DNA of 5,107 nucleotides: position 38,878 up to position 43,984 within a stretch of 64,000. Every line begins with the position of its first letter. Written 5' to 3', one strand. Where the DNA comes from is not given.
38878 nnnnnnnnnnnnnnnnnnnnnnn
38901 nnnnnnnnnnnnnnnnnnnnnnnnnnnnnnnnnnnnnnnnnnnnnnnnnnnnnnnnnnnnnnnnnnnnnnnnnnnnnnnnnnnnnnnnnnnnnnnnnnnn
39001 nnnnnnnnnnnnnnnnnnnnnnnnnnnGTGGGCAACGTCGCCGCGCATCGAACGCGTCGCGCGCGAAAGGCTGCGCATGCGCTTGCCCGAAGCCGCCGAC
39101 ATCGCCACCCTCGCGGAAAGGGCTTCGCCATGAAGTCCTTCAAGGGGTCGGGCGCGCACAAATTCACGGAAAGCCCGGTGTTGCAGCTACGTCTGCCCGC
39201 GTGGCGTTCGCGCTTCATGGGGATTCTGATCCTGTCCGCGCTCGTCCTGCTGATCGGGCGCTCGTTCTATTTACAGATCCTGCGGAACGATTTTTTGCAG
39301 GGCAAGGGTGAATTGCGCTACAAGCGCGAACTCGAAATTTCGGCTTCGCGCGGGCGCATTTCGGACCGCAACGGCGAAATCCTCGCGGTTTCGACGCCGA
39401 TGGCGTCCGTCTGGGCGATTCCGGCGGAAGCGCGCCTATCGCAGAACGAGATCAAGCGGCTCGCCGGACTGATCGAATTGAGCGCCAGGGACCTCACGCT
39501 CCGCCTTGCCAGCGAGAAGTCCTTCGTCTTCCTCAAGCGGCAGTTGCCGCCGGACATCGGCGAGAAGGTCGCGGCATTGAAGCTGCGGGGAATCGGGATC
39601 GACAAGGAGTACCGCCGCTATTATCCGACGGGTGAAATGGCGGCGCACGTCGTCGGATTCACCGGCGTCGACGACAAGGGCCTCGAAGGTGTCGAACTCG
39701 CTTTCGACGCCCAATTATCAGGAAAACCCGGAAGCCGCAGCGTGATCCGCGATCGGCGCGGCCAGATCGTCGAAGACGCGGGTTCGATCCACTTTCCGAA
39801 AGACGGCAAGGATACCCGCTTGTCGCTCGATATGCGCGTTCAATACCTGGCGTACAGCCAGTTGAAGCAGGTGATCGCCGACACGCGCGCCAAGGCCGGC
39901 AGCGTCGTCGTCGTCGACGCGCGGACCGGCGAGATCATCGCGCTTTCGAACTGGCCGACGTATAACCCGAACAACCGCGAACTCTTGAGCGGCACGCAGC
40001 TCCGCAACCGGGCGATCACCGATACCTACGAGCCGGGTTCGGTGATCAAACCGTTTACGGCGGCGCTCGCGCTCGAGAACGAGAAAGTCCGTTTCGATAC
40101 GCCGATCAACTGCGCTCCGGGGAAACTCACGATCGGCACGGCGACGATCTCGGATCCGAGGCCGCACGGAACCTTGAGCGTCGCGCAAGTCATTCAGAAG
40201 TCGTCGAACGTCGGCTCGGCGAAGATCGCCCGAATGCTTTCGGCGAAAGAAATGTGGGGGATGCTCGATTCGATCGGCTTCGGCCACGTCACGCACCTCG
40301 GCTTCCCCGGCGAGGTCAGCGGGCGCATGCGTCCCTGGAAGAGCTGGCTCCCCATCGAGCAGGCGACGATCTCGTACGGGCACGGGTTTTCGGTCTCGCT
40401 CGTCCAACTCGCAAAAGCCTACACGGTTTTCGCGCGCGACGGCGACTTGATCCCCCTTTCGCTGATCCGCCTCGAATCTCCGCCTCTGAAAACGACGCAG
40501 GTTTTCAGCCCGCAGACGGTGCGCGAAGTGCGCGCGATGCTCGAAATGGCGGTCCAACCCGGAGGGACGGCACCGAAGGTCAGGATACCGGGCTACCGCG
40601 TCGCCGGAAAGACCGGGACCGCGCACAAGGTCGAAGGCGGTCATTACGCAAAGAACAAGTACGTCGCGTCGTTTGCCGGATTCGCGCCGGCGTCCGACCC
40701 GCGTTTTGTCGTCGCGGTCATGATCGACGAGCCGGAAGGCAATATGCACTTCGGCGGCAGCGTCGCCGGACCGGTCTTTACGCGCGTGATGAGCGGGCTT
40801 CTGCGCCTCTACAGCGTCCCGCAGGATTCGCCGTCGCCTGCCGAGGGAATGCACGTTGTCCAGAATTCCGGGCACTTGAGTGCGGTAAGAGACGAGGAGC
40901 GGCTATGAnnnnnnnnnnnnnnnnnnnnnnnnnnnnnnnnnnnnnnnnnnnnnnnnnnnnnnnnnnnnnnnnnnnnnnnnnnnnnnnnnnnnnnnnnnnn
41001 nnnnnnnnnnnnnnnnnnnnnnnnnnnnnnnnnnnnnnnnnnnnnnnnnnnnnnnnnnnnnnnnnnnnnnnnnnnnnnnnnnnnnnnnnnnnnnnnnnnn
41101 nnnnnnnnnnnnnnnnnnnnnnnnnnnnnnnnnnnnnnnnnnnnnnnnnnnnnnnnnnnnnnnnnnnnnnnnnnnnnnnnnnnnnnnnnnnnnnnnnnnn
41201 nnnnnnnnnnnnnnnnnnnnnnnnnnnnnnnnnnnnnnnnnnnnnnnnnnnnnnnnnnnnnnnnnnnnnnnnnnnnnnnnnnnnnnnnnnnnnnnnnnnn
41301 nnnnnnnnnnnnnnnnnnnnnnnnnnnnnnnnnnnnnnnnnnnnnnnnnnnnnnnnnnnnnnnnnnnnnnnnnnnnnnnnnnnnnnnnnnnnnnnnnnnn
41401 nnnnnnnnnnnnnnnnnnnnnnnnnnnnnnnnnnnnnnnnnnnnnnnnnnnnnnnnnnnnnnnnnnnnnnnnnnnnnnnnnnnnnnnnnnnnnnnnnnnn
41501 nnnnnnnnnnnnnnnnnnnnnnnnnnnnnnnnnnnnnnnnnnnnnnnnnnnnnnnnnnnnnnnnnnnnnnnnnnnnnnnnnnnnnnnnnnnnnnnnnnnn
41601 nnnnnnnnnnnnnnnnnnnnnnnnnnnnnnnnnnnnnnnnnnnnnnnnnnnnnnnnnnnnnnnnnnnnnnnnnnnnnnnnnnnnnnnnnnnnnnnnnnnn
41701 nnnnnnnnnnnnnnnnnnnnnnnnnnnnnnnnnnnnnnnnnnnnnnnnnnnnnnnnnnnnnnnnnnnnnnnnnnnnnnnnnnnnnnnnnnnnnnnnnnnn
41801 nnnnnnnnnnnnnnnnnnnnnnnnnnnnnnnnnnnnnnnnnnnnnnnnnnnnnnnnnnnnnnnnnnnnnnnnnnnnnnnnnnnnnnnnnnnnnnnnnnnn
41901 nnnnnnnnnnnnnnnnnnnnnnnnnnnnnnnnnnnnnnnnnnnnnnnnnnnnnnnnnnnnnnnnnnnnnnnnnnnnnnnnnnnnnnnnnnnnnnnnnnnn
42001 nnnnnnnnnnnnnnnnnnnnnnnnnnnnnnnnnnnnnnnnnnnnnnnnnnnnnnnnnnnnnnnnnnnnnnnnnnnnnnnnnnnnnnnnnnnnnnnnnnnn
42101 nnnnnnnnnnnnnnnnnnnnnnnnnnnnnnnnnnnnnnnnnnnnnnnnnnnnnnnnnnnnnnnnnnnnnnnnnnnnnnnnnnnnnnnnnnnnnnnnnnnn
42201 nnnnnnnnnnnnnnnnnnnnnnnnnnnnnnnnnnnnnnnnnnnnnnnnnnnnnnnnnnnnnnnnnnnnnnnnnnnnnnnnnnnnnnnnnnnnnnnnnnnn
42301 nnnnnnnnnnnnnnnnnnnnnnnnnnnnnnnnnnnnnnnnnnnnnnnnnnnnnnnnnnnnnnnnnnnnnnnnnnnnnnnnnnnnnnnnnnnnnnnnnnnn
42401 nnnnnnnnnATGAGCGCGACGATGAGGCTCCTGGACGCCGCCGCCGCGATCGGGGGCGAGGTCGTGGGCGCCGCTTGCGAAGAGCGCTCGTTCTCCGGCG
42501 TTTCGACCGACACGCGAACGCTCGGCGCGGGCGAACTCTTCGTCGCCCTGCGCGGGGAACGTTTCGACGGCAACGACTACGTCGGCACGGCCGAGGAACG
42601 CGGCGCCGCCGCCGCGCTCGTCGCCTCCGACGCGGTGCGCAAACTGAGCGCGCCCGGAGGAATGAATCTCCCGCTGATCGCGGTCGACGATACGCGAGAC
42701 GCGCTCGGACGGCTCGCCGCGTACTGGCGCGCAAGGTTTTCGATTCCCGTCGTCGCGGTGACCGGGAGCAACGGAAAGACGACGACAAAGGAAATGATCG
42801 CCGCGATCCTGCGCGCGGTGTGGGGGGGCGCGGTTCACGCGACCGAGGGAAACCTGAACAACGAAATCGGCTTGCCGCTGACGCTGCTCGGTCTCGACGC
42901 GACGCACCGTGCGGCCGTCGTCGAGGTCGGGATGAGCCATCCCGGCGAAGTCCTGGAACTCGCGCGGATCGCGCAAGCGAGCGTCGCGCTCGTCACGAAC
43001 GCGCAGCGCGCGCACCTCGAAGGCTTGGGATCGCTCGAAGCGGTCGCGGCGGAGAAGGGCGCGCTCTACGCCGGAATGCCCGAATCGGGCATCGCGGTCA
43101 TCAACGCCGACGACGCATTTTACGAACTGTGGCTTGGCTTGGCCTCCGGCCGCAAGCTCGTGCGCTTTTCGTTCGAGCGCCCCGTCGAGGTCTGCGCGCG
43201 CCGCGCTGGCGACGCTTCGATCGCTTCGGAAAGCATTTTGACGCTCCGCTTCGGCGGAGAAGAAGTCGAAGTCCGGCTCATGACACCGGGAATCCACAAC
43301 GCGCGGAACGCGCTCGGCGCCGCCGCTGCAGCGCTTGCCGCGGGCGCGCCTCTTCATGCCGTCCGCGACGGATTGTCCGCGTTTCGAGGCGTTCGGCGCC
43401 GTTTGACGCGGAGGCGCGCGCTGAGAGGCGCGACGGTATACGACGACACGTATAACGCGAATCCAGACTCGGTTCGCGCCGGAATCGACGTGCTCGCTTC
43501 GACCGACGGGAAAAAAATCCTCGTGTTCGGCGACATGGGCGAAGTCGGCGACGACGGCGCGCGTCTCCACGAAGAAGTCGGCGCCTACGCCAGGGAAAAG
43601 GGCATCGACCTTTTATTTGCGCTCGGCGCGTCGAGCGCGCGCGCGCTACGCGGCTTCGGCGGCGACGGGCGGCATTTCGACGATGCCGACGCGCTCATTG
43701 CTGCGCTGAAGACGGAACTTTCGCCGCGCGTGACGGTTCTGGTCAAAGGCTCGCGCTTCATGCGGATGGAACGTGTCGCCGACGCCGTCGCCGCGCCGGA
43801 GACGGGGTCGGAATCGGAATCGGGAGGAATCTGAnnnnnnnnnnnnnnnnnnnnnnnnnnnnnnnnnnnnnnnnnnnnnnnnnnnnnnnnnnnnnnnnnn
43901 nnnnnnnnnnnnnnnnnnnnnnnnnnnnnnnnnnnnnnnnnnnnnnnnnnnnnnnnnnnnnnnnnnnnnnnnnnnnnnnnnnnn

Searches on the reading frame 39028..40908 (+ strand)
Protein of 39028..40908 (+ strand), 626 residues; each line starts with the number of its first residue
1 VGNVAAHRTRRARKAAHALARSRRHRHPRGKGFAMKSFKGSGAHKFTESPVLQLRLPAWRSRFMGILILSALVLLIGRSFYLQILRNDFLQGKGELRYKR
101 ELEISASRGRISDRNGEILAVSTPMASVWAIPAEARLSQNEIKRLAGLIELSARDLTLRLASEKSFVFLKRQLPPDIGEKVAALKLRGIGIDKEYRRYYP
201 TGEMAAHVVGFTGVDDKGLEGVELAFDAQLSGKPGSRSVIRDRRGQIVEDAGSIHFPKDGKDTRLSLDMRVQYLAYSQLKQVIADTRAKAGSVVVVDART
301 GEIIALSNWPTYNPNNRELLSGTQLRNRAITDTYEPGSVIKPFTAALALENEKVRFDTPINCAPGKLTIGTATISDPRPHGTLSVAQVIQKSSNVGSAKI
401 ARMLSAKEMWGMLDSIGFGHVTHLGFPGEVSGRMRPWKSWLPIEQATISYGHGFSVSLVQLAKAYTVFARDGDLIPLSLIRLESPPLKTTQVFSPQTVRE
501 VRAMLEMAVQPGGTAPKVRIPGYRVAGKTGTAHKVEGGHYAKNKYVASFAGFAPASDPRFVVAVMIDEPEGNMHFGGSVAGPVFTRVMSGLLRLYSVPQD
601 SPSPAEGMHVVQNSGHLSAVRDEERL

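Call 8: search_protein_families(library=pfam, proteins=[window:39028-40908:+], max_evalue=0.001)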
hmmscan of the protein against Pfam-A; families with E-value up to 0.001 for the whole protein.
window:39028-40908:+ (626 aa): 3 families
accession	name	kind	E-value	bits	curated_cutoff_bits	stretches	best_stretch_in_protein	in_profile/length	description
PF00905.27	Transpeptidase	-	1.5e-79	267.8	22.1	1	291-588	1-298/299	Penicillin binding protein transpeptidase domain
PF03717.20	PBP_dimer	-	1.2e-20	75.2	24.4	1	104-249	2-177/180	Penicillin-binding Protein dimerisation domain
PF21922.1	PBP_dimer_2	-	3.2e-06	27.8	27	1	194-236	22-63/83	Penicillin binding protein A dimerisation domain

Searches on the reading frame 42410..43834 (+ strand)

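Call 8: search_protein_families(library=pfam, proteins=[window:42410-43834:+], max_evalue=0.001)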
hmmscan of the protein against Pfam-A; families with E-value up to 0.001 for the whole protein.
window:42410-43834:+ (474 aa): 3 families
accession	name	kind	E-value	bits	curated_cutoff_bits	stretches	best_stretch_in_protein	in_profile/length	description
PF08245.18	Mur_ligase_M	-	4.5e-43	148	24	1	117-308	1-200/200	Mur ligase middle domain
PF02875.26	Mur_ligase_C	-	1e-20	75.3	28.4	1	330-449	1-127/127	Mur ligase, glutamate ligase domain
PF01225.30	Mur_ligase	-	8.4e-11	42.5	21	1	28-106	2-94/95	Mur ligase family, catalytic domain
